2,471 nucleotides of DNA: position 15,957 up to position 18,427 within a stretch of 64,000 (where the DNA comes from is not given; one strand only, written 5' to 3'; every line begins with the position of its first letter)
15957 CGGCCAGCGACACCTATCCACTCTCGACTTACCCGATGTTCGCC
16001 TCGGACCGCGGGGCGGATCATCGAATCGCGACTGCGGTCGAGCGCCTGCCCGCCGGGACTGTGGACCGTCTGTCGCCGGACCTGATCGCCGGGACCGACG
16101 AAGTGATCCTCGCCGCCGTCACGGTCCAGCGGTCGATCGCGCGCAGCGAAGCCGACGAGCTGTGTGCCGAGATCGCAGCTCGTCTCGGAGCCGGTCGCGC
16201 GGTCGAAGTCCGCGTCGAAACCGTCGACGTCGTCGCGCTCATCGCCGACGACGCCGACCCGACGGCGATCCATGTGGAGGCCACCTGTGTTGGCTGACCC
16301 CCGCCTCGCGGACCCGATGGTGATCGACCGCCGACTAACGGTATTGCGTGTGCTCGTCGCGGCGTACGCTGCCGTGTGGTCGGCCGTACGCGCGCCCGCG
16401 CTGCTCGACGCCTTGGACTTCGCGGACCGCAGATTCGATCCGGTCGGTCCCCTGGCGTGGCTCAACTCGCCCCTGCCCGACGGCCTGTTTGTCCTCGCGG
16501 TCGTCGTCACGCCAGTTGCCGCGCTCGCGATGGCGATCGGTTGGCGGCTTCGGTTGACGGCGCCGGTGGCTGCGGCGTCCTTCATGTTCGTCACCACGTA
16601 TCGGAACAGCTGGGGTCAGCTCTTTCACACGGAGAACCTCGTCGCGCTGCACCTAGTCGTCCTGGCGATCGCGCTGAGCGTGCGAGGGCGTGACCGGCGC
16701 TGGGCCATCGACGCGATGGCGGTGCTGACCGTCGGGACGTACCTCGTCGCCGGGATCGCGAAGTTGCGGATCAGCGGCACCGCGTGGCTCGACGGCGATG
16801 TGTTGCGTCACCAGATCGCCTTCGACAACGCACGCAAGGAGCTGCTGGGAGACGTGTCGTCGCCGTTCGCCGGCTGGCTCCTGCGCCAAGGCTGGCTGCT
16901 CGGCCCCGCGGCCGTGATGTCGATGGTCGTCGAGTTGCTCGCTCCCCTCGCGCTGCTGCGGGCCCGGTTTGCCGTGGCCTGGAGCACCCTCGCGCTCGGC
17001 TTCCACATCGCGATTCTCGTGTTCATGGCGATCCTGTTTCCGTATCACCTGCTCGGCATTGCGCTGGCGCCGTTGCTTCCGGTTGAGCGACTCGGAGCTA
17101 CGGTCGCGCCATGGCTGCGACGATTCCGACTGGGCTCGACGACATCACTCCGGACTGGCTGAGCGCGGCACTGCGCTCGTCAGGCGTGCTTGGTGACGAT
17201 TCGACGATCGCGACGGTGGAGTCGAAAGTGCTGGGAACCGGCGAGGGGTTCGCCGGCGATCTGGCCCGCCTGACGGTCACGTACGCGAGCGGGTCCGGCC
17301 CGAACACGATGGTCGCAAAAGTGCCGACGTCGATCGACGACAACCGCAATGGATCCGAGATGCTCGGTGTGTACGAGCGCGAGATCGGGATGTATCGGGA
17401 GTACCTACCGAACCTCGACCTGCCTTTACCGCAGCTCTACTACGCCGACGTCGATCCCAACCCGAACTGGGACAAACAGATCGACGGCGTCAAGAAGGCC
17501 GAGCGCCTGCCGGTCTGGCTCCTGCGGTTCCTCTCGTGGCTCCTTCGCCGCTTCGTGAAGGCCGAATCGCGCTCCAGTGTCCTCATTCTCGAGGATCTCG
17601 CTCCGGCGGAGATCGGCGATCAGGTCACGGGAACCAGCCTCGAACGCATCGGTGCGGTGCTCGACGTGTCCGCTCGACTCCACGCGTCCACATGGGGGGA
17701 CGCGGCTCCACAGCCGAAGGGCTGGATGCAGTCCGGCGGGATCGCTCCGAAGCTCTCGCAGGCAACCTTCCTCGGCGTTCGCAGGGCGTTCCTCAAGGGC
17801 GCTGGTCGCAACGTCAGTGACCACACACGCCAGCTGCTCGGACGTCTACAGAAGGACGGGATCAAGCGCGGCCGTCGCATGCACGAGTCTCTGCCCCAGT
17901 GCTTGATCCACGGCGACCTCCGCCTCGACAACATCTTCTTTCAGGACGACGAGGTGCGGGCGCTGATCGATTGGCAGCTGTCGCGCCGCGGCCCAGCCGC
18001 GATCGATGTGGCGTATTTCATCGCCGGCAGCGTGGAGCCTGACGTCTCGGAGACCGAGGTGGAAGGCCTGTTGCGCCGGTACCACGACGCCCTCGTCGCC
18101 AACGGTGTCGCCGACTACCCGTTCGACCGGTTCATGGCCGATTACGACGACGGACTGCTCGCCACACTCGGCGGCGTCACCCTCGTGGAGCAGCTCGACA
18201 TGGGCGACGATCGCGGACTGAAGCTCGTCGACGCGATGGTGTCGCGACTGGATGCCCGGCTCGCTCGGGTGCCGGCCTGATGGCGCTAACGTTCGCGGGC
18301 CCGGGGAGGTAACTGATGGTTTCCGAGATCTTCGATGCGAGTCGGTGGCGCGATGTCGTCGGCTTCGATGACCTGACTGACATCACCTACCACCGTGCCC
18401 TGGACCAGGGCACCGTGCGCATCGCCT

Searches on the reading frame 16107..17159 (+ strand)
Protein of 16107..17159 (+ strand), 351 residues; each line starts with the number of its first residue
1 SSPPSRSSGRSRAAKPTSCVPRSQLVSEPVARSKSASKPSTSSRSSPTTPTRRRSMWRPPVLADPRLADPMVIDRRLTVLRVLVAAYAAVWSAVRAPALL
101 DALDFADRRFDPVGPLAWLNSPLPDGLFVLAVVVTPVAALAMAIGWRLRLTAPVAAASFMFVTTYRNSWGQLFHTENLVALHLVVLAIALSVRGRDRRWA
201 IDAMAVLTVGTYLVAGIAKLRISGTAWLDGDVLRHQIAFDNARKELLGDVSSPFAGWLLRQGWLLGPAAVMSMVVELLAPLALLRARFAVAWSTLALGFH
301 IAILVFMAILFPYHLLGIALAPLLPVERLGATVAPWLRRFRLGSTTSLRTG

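Call 38: search_protein_families(library=pfam, proteins=[window:16107-17159:+], max_evalue=0.00001)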
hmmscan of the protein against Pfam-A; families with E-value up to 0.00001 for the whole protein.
window:16107-17159:+ (351 aa): 1 family
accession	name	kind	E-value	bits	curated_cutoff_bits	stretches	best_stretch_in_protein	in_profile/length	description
PF05090.19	HTTM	-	4.7e-06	26.8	27.7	0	77-316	9-248/259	HTTM domain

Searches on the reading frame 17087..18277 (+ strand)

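Call 38: search_protein_families(library=pfam, proteins=[window:17087-18277:+], max_evalue=0.00001)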
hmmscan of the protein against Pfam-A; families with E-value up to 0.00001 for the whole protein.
window:17087-18277:+ (397 aa): 3 families
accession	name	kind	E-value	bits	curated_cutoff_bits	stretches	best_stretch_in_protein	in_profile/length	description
PF02958.26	EcKL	-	4e-25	89.2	22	1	52-338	2-287/294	Ecdysteroid kinase-like family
PF01636.29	APH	-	2.4e-15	57.4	23.2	1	260-335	164-231/239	Phosphotransferase enzyme family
PF07914.17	DUF1679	-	1.5e-07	31.1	24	1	271-340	268-342/414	Uncharacterized oxidoreductase dhs-27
